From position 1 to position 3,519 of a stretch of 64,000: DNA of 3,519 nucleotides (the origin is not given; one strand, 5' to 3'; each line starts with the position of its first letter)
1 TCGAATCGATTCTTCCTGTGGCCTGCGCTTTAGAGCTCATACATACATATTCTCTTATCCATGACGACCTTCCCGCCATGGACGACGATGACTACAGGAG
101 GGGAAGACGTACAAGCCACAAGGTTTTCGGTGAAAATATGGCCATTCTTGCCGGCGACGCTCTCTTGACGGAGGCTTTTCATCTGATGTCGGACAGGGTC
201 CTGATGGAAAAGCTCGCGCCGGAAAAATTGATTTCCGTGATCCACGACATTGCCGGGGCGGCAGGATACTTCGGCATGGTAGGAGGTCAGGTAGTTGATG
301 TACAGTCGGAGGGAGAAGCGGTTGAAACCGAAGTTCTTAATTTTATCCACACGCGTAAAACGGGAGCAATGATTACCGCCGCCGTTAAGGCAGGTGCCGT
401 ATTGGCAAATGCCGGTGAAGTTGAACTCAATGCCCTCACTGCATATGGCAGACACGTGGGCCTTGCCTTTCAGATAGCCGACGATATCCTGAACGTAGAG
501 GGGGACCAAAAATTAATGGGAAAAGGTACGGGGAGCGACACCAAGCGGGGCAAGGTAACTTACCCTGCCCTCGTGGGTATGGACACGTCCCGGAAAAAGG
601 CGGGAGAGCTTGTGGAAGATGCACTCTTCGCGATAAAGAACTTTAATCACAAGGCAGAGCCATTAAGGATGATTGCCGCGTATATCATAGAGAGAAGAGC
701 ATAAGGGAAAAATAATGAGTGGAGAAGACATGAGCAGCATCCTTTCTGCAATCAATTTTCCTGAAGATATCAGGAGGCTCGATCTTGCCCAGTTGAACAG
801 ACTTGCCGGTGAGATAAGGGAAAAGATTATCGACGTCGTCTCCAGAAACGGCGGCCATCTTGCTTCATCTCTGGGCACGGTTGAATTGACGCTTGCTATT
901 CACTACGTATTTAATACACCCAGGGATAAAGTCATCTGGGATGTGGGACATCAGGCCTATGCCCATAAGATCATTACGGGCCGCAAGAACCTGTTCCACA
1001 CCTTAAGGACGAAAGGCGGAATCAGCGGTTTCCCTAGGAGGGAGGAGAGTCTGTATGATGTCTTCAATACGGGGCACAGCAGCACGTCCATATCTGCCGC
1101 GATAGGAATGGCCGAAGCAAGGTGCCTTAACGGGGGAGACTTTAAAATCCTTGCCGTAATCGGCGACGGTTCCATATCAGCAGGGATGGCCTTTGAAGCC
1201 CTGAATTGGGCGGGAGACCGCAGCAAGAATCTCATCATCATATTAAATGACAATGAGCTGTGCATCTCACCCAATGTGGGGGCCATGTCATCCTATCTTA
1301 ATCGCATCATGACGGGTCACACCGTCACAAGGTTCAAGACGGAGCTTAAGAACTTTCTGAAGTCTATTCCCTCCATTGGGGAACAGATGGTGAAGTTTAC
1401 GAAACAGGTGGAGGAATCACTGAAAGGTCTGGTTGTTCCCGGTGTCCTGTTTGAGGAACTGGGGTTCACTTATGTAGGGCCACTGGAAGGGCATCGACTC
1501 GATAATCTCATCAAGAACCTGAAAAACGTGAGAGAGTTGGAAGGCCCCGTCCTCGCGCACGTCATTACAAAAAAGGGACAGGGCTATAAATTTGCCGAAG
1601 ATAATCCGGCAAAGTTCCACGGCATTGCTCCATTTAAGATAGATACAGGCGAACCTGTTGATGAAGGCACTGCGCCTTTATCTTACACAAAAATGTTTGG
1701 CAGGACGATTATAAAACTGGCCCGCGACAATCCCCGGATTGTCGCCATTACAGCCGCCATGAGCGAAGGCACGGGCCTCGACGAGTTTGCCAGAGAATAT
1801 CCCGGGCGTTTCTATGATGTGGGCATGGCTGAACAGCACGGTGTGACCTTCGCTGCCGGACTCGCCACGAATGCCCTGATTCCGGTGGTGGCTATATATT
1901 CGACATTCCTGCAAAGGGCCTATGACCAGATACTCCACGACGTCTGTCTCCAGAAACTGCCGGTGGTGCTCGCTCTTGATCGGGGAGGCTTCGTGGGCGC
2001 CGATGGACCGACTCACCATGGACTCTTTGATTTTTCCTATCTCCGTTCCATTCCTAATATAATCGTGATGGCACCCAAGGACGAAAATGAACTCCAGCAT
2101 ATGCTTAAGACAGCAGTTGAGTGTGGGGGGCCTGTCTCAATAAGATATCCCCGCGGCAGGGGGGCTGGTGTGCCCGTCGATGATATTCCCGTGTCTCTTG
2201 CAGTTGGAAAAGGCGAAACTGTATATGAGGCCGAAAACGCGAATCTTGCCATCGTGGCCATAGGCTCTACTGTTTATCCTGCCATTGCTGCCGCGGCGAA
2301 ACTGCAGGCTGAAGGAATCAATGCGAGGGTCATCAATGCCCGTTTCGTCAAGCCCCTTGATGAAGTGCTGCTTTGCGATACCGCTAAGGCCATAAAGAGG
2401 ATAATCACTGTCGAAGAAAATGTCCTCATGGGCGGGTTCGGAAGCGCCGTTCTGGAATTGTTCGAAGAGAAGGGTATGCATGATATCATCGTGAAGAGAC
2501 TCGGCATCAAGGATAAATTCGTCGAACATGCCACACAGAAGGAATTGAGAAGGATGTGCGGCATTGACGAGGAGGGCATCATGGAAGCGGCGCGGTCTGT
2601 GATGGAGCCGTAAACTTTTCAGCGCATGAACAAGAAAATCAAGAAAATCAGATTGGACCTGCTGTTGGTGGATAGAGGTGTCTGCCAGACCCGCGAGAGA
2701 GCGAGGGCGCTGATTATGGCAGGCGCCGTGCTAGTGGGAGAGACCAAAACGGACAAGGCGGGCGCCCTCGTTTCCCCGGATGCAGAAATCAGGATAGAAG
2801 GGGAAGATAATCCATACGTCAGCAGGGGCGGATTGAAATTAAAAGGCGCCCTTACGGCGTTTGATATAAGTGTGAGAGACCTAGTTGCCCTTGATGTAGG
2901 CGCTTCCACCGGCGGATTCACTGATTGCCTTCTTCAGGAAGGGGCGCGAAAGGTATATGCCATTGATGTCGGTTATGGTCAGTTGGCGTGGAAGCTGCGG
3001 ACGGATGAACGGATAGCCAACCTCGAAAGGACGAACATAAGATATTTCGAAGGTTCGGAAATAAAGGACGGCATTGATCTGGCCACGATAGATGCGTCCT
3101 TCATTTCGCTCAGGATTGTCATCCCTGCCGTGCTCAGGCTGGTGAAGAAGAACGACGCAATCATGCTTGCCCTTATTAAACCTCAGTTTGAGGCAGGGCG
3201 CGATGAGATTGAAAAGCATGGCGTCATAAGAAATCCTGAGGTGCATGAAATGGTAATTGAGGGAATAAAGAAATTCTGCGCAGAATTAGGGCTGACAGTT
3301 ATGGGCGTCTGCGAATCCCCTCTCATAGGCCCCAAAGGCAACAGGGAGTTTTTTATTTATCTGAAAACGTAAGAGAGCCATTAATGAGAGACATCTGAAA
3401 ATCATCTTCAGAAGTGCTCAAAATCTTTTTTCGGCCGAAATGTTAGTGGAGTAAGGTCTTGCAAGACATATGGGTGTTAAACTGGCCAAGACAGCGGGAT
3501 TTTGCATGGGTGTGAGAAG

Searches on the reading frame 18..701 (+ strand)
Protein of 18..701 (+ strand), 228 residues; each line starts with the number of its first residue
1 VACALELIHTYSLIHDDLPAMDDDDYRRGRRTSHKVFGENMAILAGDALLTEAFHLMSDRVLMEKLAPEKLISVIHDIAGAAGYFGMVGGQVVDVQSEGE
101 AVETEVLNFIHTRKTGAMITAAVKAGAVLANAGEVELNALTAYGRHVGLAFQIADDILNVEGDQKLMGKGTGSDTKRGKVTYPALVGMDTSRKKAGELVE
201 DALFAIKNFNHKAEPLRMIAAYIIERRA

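Call 78: search_protein_families(library=ncbifam, proteins=[window:18-701:+], max_evalue=1e-10)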
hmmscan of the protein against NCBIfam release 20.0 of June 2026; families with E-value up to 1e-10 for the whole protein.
window:18-701:+ (228 aa): 15 families
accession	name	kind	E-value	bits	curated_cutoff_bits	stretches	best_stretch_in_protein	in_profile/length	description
NF045485.1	FPPsyn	subfamily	2.4e-91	305.8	275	1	2-227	63-287/288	farnesyl diphosphate synthase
NF045685.1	GGPPSynCrtE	equivalog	5.2e-83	278.4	460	1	2-227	68-292/293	geranylgeranyl diphosphate synthase CrtE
NF007877.0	PRK10581.1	equivalog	8.8e-70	235.2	321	1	2-226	70-297/299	(2E,6E)-farnesyl diphosphate synthase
NF041169.1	f2_encap_cargo4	exception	1.5e-51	175.7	450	1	2-200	76-265/334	family 2 encapsulin nanocompartment cargo protein polyprenyl transferase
NF040698.1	IdsA_Meth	equivalog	2.9e-49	168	468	1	2-194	68-256/328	short chain isoprenyl diphosphate synthase IdsA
NF041003.1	GGPP_syn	equivalog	5.1e-36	124.4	500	1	2-203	66-262/326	geranylgeranyl diphosphate synthase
NF045549.1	GGPPsyn_IdsB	equivalog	6.7e-36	124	475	1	2-199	91-280/346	geranylgeranyl diphosphate synthase IdsB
TIGR02749.1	prenyl_cyano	equivalog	7.8e-33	113.8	383.2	1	4-204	75-262/322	solanesyl diphosphate synthase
NF008140.0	PRK10888.1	equivalog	3.5e-29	102.1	412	1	2-203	70-259/323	octaprenyl diphosphate synthase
TIGR02748.1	GerC3_HepT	equivalog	9.3e-29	100.5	456.55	1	2-193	69-248/319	heptaprenyl diphosphate synthase component II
NF045628.1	HxpDPsynlarge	equivalog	4.4e-27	94.9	500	1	2-194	61-241/311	hexaprenyl-diphosphate synthase large subunit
NF040789.2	gerfarn_diphsyn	equivalog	5.2e-27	94.9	560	1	2-182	88-261/345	geranylfarnesyl diphosphate synthase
NF042417.1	NPPPS_Mycobact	equivalog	1.6e-26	93.1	600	1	4-198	85-266/335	nonaprenyl/(2E,6E)-farnesyl/geranylgeranyl diphosphat synthase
NF042416.1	GFPPS_Mycobact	equivalog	3.4e-16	59.2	600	1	3-182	72-261/350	bifunctional (2E,6E)-farnesyl/geranyl diphosphate synthase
NF040627.1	GFPS_Meth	equivalog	9.7e-16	58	600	1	2-192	66-236/285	geranylfarnesyl diphosphate synthase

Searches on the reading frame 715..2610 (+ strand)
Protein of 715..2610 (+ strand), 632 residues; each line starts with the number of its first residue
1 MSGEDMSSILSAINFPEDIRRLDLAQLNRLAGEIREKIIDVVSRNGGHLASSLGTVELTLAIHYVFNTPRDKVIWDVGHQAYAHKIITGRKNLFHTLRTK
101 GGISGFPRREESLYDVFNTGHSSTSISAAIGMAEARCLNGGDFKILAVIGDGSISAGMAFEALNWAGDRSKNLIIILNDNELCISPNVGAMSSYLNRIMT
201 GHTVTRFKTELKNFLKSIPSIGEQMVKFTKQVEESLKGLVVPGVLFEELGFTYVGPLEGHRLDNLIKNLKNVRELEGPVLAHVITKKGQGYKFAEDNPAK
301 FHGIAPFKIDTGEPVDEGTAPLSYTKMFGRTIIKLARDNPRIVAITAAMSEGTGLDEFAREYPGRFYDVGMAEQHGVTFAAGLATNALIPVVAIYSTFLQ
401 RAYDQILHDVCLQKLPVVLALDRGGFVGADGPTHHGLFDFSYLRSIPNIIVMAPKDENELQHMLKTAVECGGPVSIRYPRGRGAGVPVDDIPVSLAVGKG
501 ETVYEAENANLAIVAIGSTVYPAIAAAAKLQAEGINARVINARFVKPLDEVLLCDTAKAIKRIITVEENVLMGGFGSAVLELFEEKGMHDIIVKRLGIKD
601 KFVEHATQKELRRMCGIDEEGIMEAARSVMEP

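Call 78: search_protein_families(library=ncbifam, proteins=[window:715-2610:+], max_evalue=1e-10)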
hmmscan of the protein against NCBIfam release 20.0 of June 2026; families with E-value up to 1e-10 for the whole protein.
window:715-2610:+ (632 aa): 9 families
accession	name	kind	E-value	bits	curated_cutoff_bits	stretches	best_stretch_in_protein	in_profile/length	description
TIGR00204.1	dxs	equivalog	3.6e-256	851.5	465.95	1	11-629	2-614/616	1-deoxy-D-xylulose-5-phosphate synthase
NF003933.0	PRK05444.2-2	equivalog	7.1e-177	589.6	395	1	6-629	4-604/606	1-deoxy-D-xylulose-5-phosphate synthase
NF008968.0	PRK12315.1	subfamily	5.3e-150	500.5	510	2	245-629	203-580/582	1-deoxy-D-xylulose-5-phosphate synthase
NF004559.0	PRK05899.2-5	equivalog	3.7e-74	250.1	488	1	326-631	322-625/627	transketolase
NF004556.0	PRK05899.2-2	equivalog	2.1e-40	138.7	575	1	307-630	306-638/639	transketolase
NF006667.0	PRK09212.1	subfamily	4.3e-19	68.6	321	1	363-630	50-323/327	pyruvate dehydrogenase complex E1 component subunit beta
NF004558.0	PRK05899.2-4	equivalog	1.6e-17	63.2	788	1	354-545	381-572/651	transketolase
TIGR00232.1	tktlase_bact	equivalog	6.4e-17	61.2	682.25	1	363-546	395-578/654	transketolase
NF008854.0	PRK11892.1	equivalog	1.2e-15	57.2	454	1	435-630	267-462/464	pyruvate dehydrogenase complex E1 component subunit beta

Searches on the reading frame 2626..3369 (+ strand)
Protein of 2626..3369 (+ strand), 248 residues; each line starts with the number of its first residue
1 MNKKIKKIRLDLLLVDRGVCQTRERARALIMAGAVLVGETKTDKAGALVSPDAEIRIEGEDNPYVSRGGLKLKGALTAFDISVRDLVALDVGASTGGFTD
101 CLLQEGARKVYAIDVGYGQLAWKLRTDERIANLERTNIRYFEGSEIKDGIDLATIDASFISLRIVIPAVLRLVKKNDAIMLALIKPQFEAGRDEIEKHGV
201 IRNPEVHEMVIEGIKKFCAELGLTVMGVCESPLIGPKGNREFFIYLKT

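Call 37: search_protein_families(library=pfam, proteins=[window:2626-3369:+], max_evalue=0.01)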
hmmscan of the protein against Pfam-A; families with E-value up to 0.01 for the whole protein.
window:2626-3369:+ (248 aa): 3 families
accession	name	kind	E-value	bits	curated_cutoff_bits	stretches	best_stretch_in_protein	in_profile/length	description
PF01728.25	FtsJ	-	1.4e-41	142.8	24.1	1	64-247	1-180/181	FtsJ-like methyltransferase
PF01479.30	S4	-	3.5e-08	33.5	22.8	1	9-55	2-48/48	S4 domain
PF22421.1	SYY_C-terminal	-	0.0018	18.6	27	1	7-55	18-66/83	Tyrosine--tRNA ligase SYY-like C-terminal domain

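Call 78: search_protein_families(library=ncbifam, proteins=[window:2626-3369:+], max_evalue=1e-10)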
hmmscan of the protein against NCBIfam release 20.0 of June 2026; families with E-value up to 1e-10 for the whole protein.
window:2626-3369:+ (248 aa): 2 families
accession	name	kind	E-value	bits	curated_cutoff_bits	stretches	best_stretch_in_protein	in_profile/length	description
TIGR00478.1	tly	subfamily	6.7e-76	254.6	185.8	1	9-241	1-228/228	TlyA family rRNA (cytidine-2'-O)-methyltransferase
NF049952.1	23rRNACMtaseTlyA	equivalog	6.7e-56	189.4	250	1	8-247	1-235/236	23S rRNA (cytidine-2'-O)-methyltransferase TlyA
